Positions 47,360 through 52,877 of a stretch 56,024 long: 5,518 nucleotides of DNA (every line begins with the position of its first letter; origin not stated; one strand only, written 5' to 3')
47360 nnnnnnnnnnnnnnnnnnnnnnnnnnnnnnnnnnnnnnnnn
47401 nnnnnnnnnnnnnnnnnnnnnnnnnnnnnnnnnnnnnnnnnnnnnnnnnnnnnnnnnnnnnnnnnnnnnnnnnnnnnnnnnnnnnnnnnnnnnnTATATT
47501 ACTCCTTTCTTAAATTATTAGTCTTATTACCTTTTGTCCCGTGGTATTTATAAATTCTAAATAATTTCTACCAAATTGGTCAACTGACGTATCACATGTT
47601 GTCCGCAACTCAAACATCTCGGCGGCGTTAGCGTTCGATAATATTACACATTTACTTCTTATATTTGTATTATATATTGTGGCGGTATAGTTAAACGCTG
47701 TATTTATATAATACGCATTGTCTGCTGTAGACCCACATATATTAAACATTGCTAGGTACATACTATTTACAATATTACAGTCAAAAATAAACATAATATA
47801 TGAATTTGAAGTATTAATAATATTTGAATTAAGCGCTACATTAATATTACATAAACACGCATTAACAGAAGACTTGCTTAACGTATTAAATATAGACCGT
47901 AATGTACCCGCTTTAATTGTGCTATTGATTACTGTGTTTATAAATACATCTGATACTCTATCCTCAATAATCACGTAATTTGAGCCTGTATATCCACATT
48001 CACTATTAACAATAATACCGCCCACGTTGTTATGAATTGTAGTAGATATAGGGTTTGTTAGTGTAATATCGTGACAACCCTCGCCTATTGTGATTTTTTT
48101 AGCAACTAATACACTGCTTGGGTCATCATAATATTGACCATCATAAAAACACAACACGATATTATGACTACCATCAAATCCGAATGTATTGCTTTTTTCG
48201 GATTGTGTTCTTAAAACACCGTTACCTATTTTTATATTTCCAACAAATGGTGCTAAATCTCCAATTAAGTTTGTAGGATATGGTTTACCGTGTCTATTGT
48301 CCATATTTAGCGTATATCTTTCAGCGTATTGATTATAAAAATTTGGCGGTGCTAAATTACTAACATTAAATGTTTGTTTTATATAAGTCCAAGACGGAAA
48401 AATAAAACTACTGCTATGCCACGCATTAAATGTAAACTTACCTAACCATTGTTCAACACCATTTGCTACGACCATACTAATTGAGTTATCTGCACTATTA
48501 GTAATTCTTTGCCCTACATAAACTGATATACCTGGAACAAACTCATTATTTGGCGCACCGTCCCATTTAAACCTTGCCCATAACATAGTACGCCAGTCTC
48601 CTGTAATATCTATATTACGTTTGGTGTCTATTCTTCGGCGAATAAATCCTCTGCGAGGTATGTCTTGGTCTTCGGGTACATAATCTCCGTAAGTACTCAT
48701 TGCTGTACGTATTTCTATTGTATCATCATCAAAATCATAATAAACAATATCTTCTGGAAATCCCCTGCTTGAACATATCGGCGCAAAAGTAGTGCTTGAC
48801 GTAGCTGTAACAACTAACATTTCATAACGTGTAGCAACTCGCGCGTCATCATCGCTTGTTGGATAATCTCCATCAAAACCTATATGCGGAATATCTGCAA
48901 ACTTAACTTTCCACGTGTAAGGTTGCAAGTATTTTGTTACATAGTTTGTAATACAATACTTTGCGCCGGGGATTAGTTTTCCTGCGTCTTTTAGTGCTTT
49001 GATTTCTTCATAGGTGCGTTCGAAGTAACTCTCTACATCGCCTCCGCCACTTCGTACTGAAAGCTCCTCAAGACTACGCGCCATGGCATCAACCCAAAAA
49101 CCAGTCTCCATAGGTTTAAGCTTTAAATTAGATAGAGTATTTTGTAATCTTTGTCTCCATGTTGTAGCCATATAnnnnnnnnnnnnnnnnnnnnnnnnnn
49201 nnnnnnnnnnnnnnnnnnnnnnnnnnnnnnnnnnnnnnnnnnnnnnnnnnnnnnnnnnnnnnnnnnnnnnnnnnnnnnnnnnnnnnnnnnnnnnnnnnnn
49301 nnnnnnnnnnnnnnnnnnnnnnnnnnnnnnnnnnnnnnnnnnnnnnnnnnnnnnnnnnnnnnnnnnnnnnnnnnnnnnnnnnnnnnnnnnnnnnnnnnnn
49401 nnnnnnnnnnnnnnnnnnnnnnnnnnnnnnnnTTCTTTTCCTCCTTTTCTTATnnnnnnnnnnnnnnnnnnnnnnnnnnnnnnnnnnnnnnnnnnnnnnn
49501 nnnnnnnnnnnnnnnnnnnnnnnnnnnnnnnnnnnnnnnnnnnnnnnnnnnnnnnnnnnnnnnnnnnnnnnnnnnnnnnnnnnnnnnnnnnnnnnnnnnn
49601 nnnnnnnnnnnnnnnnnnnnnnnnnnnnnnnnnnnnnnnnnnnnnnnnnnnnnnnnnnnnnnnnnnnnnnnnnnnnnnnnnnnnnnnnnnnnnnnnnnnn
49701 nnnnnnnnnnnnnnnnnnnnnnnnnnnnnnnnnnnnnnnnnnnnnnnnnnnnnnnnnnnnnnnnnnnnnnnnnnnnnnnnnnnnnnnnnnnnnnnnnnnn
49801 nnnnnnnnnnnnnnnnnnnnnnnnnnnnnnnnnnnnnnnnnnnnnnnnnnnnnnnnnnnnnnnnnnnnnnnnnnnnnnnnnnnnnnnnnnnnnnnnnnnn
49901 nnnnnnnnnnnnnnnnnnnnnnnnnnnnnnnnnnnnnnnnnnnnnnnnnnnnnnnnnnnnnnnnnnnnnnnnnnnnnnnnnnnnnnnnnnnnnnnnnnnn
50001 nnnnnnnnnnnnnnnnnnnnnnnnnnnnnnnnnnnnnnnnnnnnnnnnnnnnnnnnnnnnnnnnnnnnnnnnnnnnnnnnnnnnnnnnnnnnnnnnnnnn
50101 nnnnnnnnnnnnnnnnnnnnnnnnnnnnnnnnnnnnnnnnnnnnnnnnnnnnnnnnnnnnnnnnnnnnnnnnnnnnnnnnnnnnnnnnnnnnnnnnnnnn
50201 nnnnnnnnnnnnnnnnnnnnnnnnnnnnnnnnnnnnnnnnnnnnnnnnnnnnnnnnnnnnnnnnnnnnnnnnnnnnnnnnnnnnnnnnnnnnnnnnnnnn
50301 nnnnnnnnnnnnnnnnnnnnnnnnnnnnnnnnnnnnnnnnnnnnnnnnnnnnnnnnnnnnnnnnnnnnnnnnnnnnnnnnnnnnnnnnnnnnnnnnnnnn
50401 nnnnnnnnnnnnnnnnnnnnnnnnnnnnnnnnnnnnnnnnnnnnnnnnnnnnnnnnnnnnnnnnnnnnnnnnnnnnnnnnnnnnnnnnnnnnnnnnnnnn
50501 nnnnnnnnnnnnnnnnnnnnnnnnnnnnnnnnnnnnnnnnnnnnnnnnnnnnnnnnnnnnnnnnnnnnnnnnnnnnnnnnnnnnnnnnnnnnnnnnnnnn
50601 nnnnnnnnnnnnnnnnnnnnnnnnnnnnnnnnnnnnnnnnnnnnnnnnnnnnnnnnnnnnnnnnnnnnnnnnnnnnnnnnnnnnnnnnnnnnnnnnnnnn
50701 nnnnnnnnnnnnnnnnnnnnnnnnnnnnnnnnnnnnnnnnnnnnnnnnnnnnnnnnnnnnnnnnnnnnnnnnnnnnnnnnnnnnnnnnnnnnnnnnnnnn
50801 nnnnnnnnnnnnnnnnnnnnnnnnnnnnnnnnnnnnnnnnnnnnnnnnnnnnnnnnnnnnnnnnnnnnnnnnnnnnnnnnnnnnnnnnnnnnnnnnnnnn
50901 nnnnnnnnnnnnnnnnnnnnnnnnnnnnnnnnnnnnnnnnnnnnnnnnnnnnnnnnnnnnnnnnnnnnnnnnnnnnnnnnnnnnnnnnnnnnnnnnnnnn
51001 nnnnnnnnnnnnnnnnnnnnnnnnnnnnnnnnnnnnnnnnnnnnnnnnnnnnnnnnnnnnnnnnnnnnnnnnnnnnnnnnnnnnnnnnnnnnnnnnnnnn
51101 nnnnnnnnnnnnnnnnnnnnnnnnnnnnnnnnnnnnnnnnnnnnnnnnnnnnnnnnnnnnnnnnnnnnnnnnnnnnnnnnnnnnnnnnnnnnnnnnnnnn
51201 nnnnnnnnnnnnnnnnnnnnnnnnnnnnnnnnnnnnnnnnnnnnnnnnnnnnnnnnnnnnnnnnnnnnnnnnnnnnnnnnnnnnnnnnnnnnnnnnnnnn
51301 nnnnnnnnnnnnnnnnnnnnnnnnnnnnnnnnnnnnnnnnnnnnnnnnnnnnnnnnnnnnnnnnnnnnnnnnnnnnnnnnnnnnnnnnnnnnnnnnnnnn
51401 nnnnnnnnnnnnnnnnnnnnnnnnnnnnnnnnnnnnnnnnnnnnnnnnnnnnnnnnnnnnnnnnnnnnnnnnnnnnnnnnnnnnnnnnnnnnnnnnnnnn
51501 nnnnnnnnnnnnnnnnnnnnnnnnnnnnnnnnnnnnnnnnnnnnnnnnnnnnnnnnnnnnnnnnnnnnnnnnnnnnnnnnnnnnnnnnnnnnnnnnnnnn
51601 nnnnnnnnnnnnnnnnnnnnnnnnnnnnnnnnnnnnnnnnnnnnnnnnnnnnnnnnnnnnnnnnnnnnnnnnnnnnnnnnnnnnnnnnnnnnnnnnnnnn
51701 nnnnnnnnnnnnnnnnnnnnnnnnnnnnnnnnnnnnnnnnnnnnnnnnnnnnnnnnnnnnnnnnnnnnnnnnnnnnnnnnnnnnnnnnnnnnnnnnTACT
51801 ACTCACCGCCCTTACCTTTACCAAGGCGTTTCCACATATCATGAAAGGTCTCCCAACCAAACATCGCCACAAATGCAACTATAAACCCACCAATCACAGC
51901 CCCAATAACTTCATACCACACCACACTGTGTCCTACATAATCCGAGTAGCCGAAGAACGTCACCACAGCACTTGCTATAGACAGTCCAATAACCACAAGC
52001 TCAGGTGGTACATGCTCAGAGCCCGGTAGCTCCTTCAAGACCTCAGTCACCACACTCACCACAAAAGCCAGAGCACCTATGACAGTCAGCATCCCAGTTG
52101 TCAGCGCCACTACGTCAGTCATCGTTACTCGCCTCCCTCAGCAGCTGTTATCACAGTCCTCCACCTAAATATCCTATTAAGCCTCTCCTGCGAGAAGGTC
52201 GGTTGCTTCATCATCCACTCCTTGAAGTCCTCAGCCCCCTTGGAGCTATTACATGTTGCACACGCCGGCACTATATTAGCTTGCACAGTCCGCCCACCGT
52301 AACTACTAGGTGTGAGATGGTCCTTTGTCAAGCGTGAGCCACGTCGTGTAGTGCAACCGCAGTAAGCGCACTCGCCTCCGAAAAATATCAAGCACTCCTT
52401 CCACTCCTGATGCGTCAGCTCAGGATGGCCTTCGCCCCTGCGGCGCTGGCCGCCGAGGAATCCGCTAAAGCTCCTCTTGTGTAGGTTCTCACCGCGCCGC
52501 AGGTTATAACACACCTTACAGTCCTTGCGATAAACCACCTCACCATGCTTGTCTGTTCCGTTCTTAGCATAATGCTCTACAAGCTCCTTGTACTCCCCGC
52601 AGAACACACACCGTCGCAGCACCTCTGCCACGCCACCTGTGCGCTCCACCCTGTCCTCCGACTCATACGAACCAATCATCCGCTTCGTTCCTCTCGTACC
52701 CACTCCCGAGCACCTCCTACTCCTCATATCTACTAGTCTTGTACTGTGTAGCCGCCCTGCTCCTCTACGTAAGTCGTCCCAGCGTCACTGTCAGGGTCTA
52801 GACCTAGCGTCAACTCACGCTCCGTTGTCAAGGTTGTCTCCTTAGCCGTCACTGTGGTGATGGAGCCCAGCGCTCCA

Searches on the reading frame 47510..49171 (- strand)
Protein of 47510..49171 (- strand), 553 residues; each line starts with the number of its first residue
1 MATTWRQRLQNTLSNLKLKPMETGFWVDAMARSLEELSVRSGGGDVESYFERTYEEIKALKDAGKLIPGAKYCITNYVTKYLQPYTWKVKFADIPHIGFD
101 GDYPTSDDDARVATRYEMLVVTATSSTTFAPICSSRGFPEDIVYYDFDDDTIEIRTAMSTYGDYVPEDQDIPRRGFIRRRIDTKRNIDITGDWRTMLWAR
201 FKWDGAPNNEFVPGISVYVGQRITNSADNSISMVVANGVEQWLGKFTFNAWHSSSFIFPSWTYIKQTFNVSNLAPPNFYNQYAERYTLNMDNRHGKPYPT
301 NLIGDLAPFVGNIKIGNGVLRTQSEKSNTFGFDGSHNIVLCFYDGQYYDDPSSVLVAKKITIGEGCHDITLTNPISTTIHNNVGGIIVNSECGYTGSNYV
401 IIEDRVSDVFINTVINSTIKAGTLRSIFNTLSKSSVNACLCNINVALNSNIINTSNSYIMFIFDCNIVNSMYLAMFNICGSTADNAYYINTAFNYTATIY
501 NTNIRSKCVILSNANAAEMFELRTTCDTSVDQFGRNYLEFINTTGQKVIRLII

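Call 61: search_protein_families(library=pfam, proteins=[window:47510-49171:-], max_evalue=0.01)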
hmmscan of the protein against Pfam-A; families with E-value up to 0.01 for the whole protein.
window:47510-49171:- (553 aa): 0 families

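Call 71: find_related_loci(query=window:47510-49171:-, collection=viral_contigs, flank=500)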
Query window:47510-49171:- (553 aa) in viral_contigs; peptide patterns used: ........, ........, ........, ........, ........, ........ (x = any residue, [..] = any of these).
7 stretches matched a pattern, but none encodes a relative of the query by tblastn (E <= 1e-3).

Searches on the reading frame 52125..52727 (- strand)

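Call 61: search_protein_families(library=pfam, proteins=[window:52125-52727:-], max_evalue=0.01)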
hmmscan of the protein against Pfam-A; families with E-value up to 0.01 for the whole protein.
window:52125-52727:- (200 aa): 2 families
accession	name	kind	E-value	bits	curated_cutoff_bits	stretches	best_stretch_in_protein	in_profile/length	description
PF01844.29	HNH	-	2.3e-10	40.9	21.4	1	120-165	1-46/47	HNH endonuclease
PF14279.12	HNH_5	-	1.4e-09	38.2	27.5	1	120-165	1-45/56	HNH endonuclease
